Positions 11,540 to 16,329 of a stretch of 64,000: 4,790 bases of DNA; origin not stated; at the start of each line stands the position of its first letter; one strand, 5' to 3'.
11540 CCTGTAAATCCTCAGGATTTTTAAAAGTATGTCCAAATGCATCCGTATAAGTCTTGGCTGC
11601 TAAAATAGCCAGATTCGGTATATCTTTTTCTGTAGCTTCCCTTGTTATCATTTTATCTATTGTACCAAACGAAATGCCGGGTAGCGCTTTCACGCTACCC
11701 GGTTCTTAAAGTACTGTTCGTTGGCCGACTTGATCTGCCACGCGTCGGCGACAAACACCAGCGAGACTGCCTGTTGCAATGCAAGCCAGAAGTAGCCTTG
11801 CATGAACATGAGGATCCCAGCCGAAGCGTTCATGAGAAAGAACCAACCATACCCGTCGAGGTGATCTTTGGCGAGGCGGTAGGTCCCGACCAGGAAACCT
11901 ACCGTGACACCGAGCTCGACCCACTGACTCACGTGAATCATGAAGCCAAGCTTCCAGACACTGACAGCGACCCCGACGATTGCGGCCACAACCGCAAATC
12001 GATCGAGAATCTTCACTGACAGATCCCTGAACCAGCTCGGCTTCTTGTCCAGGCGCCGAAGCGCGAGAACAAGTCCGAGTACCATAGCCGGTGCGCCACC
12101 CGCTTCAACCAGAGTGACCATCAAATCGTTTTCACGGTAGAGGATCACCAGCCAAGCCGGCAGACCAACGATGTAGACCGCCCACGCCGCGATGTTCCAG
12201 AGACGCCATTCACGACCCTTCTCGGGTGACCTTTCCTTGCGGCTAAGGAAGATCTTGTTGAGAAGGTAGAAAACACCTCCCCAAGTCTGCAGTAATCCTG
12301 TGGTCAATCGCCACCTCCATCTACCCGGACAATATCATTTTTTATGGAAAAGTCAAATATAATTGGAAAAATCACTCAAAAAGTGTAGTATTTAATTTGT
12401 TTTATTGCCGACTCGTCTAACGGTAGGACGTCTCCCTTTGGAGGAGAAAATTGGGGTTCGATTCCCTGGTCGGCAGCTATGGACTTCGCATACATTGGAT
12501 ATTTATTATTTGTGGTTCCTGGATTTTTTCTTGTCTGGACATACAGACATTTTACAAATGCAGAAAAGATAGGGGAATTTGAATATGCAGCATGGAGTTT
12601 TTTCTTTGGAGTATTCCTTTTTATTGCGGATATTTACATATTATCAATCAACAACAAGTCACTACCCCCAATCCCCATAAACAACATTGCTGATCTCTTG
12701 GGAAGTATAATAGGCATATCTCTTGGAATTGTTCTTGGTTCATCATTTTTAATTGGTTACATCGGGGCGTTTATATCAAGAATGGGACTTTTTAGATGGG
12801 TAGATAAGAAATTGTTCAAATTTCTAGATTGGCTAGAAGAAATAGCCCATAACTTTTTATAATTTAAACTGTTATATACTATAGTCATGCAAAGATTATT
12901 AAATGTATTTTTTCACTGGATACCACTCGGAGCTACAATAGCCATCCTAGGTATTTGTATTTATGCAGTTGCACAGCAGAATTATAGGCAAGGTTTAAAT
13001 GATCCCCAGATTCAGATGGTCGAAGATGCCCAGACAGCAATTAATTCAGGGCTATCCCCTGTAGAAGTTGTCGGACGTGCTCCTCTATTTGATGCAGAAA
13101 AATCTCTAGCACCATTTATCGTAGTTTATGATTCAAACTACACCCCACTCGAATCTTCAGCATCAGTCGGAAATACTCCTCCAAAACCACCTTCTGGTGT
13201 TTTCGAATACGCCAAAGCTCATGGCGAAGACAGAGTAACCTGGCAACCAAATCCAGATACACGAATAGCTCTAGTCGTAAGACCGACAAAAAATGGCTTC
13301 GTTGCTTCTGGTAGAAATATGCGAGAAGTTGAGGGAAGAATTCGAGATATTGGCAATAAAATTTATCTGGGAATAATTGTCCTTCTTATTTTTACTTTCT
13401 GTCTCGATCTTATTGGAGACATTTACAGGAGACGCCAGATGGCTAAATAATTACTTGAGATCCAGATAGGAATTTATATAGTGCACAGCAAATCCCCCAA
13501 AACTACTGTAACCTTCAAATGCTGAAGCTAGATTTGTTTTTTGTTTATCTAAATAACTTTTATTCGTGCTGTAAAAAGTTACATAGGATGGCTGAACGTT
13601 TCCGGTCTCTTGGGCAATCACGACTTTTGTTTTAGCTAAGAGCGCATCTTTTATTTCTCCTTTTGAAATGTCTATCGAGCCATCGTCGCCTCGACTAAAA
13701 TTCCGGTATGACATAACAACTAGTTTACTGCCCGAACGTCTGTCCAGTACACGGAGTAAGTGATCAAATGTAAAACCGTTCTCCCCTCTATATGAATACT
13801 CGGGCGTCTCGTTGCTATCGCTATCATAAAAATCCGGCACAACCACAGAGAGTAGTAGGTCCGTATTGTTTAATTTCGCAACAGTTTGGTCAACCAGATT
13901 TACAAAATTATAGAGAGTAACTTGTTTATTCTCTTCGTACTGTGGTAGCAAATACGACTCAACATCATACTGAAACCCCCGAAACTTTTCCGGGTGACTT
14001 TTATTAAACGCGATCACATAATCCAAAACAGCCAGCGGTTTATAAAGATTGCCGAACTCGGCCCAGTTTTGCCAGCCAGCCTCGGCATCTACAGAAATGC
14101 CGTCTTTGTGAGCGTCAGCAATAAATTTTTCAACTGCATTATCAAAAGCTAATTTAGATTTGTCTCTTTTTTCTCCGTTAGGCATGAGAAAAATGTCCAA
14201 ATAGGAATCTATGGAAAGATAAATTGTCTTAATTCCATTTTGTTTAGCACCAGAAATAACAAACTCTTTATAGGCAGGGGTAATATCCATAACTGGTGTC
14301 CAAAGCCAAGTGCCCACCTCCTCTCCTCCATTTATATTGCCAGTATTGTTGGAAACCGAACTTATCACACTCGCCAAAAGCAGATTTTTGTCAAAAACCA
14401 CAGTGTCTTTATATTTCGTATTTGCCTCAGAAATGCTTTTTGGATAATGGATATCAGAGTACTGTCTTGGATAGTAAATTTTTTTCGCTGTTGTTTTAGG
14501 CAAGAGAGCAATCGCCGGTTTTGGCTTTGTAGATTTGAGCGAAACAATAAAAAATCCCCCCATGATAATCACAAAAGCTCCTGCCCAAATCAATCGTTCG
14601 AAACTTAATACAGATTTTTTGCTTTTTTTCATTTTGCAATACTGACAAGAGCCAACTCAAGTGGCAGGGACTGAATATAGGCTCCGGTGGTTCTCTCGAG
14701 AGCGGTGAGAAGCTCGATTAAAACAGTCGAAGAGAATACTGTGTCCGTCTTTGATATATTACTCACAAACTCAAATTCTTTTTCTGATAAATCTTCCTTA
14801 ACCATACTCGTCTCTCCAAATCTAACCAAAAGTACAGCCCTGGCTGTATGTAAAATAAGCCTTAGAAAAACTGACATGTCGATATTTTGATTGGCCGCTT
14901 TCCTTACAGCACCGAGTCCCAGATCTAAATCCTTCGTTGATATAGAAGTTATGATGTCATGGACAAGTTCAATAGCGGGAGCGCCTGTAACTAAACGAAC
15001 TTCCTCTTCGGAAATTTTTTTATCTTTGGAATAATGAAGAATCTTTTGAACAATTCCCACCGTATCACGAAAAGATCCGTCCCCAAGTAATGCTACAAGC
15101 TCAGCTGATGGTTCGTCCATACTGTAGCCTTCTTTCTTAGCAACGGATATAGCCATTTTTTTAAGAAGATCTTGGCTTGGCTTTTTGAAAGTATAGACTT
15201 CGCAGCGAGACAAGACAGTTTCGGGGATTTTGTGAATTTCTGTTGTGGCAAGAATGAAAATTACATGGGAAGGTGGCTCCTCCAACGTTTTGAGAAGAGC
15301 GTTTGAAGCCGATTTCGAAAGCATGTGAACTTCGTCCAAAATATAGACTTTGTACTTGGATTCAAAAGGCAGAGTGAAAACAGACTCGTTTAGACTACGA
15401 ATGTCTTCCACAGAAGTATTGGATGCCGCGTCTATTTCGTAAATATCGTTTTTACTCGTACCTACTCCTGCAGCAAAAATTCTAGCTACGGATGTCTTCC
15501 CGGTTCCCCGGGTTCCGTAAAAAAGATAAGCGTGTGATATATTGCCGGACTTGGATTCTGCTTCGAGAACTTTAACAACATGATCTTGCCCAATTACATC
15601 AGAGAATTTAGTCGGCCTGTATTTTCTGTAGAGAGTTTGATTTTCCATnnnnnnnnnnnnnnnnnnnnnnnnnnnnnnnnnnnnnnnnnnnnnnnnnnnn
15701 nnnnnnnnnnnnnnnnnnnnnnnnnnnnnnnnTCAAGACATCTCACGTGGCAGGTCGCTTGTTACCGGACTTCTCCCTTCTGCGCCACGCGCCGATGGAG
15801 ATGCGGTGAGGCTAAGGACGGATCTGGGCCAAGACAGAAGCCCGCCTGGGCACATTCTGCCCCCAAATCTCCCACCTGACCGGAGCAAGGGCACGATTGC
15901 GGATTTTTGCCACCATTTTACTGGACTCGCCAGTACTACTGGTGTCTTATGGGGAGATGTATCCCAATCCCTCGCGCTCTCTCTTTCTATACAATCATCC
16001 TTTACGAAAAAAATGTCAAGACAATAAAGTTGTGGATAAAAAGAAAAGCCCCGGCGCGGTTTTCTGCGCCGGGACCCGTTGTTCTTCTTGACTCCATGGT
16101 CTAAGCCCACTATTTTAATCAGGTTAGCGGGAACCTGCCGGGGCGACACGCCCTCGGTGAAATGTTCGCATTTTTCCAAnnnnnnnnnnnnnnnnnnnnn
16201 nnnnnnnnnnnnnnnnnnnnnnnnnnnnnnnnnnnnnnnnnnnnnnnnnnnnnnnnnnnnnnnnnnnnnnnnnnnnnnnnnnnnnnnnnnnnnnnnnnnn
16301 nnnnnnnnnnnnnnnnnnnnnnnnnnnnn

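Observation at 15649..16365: About 700-nt GC-rich structured spacer between dnaX and dus containing two minus-strand terminator-bounded candidate RNAs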

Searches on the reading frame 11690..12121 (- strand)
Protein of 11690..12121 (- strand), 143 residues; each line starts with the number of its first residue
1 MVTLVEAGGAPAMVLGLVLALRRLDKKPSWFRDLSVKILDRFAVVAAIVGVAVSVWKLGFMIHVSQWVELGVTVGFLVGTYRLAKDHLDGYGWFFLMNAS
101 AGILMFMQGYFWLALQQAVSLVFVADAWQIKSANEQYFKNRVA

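Call 29: search_protein_families(library=pfam, proteins=[window:11690-12121:-], max_evalue=0.01)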
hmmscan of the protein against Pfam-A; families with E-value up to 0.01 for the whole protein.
window:11690-12121:- (143 aa): 2 families
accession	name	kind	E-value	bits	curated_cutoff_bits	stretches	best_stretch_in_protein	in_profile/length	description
PF09605.15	Trep_Strep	-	4.6e-05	23.9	28.7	1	42-131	7-97/185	Hypothetical bacterial integral membrane protein (Trep_Strep)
PF04973.17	NMN_transporter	-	0.00084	19.8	27.3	1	35-125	72-167/175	Nicotinamide mononucleotide transporter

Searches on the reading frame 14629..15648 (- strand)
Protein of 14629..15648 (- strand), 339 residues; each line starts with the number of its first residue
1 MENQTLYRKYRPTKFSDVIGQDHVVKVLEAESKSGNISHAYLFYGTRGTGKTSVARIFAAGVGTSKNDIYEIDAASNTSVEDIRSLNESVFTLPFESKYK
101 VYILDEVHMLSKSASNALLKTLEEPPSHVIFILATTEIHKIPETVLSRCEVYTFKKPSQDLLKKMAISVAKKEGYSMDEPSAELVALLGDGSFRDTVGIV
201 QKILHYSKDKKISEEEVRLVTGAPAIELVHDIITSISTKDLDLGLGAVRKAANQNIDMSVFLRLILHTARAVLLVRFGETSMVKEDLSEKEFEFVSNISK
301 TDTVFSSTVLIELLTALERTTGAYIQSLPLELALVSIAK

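Call 7: search_protein_families(library=pfam, proteins=[window:14629-15648:-])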
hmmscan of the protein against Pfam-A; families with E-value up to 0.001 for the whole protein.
window:14629-15648:- (339 aa): 8 families
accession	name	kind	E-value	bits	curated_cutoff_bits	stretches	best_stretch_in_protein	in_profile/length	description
PF13177.12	DNA_pol3_delta2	-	9.4e-34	117.2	27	2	71-157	73-160/161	DNA polymerase III, delta subunit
PF00004.35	AAA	-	2.3e-15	57.6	21.2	1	41-153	1-127/131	ATPase family associated with various cellular activities (AAA)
PF05496.18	RuvB_N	-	2.7e-08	34.2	27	1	11-124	2-110/159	Holliday junction DNA helicase RuvB P-loop domain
PF12169.13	DNA_pol3_gamma3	-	6.4e-06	26.4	24.4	1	212-336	1-126/143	DNA polymerase III subunits gamma and tau domain III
PF13401.12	AAA_22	-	6.8e-05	23.6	27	0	42-84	9-51/130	AAA domain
PF07728.20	AAA_5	-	7.8e-05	23.1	22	1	42-126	3-94/139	AAA domain (dynein-related subfamily)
PF13173.12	AAA_14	-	0.00012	22.5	27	1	40-126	4-89/129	AAA domain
PF01078.27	Mg_chelatase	-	0.00089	19.1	20.3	0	15-97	2-80/207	Magnesium chelatase, subunit ChlI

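Call 9: find_homologous_proteins(query=window:14629-15648:-)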
Query window:14629-15648:- (339 aa): 8000 proteins with E <= 0.001 among 8000 candidates; the best 120 are listed.
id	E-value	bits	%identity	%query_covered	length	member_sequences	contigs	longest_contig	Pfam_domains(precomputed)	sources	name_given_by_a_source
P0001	1.7e-210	715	100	100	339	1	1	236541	PF12169.14,PF00004.36,PF05496.19,PF13177.13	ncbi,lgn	-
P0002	1.7e-190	650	90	99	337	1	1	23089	PF00004.36,PF13401.13,PF05496.19,PF13177.13,PF07728.21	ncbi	-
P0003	6.4e-176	602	83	99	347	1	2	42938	PF00004.36,PF05496.19,PF13177.13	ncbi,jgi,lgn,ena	-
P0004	2.7e-173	593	81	99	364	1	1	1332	PF00004.36,PF05496.19,PF13177.13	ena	-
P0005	2.1e-172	590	81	99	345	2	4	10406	PF00004.36,PF05496.19,PF13177.13,PF07728.21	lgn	-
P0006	5.3e-172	589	82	99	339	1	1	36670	PF12169.14,PF00004.36,PF05496.19,PF13177.13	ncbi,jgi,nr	ncbi:MAG: DNA polymerase III, subunit gamma and tau [Parcubacteria bacterium C7867-003]|nr:MAG: DNA 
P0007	5.6e-171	586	81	99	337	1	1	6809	PF00004.36,PF13401.13,PF05496.19,PF13177.13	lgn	-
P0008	7.1e-170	582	81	99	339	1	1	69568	PF00004.36,PF13401.13,PF05496.19,PF13177.13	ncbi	-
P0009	2.8e-169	580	81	99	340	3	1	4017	PF12169.14,PF00004.36,PF05496.19,PF13177.13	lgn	-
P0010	3.0e-169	580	81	99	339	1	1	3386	PF00004.36,PF05496.19,PF13177.13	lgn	-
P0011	3.0e-169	580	79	99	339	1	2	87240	PF00004.36,PF05496.19,PF13177.13,PF07728.21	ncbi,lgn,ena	-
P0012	3.7e-169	580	80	99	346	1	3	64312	PF12169.14,PF00004.36,PF05496.19,PF13177.13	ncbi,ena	-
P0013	3.8e-169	580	78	99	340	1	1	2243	PF00004.36,PF05496.19,PF13177.13,PF07728.21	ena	-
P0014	4.1e-169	580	81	99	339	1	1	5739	PF00004.36,PF05496.19,PF13177.13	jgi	-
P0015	6.6e-169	579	80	98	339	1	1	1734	PF13173.13,PF12169.14,PF00004.36,PF13401.13,PF05496.19,PF13177.13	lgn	-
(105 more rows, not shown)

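Call 10: find_encoding_contigs(protein=window:14629-15648:-, flank=3000, max_places=6)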
Protein window:14629-15648:- (339 aa): 1 contig read that carries it; 1 place shown.
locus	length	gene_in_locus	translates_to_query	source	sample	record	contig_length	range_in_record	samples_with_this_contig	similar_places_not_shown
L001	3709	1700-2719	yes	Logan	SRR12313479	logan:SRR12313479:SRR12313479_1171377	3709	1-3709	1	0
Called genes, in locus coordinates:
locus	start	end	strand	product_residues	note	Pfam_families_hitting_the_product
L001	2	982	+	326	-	?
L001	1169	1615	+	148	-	-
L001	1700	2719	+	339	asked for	PF05496:RuvB_N, PF13177:DNA_pol3_delta2 (weak), PF00004:AAA, PF13177:DNA_pol3_delta2, PF12169:DNA_pol3_gamma3 (weak)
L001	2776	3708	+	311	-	?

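Call 11: find_related_loci(query=window:14629-15648:-, collection=genome_contigs, flank=4000)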
Query window:14629-15648:- (339 aa) in genome_contigs; peptide patterns used: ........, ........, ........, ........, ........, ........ (x = any residue, [..] = any of these).
139 stretches matched a pattern; 51 encode a relative of the query (tblastn E <= 1e-3); 51 distinct loci.
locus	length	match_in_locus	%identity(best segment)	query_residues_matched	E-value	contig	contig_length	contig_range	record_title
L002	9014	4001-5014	90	2-339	0e+0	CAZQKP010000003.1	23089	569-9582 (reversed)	MAG TPA_asm: uncultured Candidatus Saccharibacteria bacterium isolate SRP273308_co1_145 genome assembly, contig: NODE_22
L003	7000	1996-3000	79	3-337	0e+0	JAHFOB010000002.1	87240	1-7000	MAG: Candidatus Zambryskiibacteriota bacterium isolate nzgw494 NODE_102_length_87241_cov_4.070673, whole genome shotgun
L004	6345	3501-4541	78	3-337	0e+0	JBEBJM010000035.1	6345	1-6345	MAG: Nitrospira sp. isolate SF2_9 NODE_5426_length_6345_cov_5.823087, whole genome shotgun sequence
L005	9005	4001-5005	78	3-337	0e+0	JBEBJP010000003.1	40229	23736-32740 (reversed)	MAG: Parcubacteria group bacterium isolate SF2_12 NODE_365_length_40229_cov_13.285696, whole genome shotgun sequence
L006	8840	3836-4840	80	3-337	0e+0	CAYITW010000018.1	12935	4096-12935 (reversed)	MAG TPA_asm: uncultured Candidatus Saccharibacteria bacterium isolate ERP119705_co5_455 genome assembly, contig: NODE_60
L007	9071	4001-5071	76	6-339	0e+0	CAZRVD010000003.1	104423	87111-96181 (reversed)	MAG TPA_asm: uncultured Candidatus Saccharibacteria bacterium isolate SRP178908_co1_5 genome assembly, contig: NODE_76_l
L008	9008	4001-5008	79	3-338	0e+0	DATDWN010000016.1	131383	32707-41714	MAG TPA_asm: Candidatus Paceibacterota bacterium isolate SMAG_U8111 k141_1547774, whole genome shotgun sequence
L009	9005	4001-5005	79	3-337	2e-179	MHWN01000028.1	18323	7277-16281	MAG: Candidatus Zambryskibacteria bacterium RIFCSPLOWO2_02_FULL_39_26 rifcsplowo2_02_scaffold_9813, whole genome shotgun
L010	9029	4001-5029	77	3-339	2e-179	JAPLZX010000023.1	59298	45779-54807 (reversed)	MAG: Candidatus Zambryskiibacteriota bacterium isolate LacPavin_0419_WC90_MAG_35_8 LacPavin_0419_WC90_scaffold_141876, w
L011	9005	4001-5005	78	3-337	6e-179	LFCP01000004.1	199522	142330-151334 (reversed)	MAG: Parcubacteria bacterium C7867-006 C7867_00034, whole genome shotgun sequence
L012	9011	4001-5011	78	3-339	7e-179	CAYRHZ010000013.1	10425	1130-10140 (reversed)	MAG TPA_asm: uncultured Candidatus Saccharibacteria bacterium isolate SRP286056_co1_489 genome assembly, contig: NODE_82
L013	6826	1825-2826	77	6-339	6e-179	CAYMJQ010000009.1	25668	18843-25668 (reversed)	MAG TPA_asm: uncultured Candidatus Saccharibacteria bacterium isolate SRP329715_co2_189 genome assembly, contig: NODE_38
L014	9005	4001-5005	79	3-337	5e-178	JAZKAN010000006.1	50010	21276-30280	MAG: Patescibacteria group bacterium isolate ADI_H3L2_1_122_18_3-bin027_1 ADIH3L21_B027_1_000000000006, whole genome sho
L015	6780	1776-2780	79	3-337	7e-178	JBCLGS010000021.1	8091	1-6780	Parcubacteria group bacterium isolate SLM_LV1_02b-A19 Node_21_length_8091_cov_24.815080, whole genome shotgun sequence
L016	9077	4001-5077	75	4-339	1e-177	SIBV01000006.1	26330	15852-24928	MAG: Candidatus Zambryskibacteria bacterium isolate Baikal-deep-G185 BACOMB-C8523, whole genome shotgun sequence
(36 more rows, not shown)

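Call 32: find_related_loci(query=window:14629-15648:-, collection=metagenome_contigs, flank=2500)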
Query window:14629-15648:- (339 aa) in metagenome_contigs; peptide patterns used: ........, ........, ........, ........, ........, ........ (x = any residue, [..] = any of these).
180 stretches matched a pattern; 52 encode a relative of the query (tblastn E <= 1e-3); 52 distinct loci.
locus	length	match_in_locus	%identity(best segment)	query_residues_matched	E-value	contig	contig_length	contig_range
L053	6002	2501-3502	83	4-337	0e+0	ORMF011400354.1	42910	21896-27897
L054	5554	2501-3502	81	6-339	0e+0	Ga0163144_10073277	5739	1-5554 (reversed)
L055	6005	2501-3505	80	3-337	0e+0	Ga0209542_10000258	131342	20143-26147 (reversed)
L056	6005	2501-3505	79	3-337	0e+0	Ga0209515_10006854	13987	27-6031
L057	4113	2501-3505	79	3-337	0e+0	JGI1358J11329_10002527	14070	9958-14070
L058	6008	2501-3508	79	3-338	0e+0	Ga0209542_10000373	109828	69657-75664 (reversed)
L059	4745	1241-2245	79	3-337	0e+0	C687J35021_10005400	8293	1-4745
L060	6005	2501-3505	79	3-337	7e-180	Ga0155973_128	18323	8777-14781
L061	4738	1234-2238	79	3-337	0e+0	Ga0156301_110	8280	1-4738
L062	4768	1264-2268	79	3-337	0e+0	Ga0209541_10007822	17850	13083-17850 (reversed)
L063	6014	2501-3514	78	4-337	4e-179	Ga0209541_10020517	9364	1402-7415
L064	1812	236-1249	78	4-337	0e+0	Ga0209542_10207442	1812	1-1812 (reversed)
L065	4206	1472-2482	76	3-339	0e+0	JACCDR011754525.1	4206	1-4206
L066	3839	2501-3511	76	3-339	0e+0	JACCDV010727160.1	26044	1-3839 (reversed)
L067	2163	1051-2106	75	3-337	0e+0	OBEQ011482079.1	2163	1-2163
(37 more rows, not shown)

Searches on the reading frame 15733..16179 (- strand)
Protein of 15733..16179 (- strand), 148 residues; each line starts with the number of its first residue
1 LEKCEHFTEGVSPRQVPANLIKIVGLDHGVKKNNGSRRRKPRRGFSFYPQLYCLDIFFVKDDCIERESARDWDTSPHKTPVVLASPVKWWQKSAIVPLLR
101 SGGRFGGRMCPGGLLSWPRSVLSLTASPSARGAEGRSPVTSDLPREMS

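Call 7: search_protein_families(library=pfam, proteins=[window:15733-16179:-])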
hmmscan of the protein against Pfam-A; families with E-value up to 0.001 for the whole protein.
window:15733-16179:- (148 aa): 0 families

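Call 82: find_homologous_proteins(query=window:15733-16179:-, max_evalue=0.01)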
Query window:15733-16179:- (148 aa): 1 proteins with E <= 0.01 among 56 candidates.
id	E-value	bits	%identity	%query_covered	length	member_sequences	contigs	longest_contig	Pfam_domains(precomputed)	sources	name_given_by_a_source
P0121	1.8e-97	341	100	100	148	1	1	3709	-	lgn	-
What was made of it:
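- Checked: It has no Pfam hit (call 7) and no homolog among 5.8 billion proteins other than its own copy (call 82).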
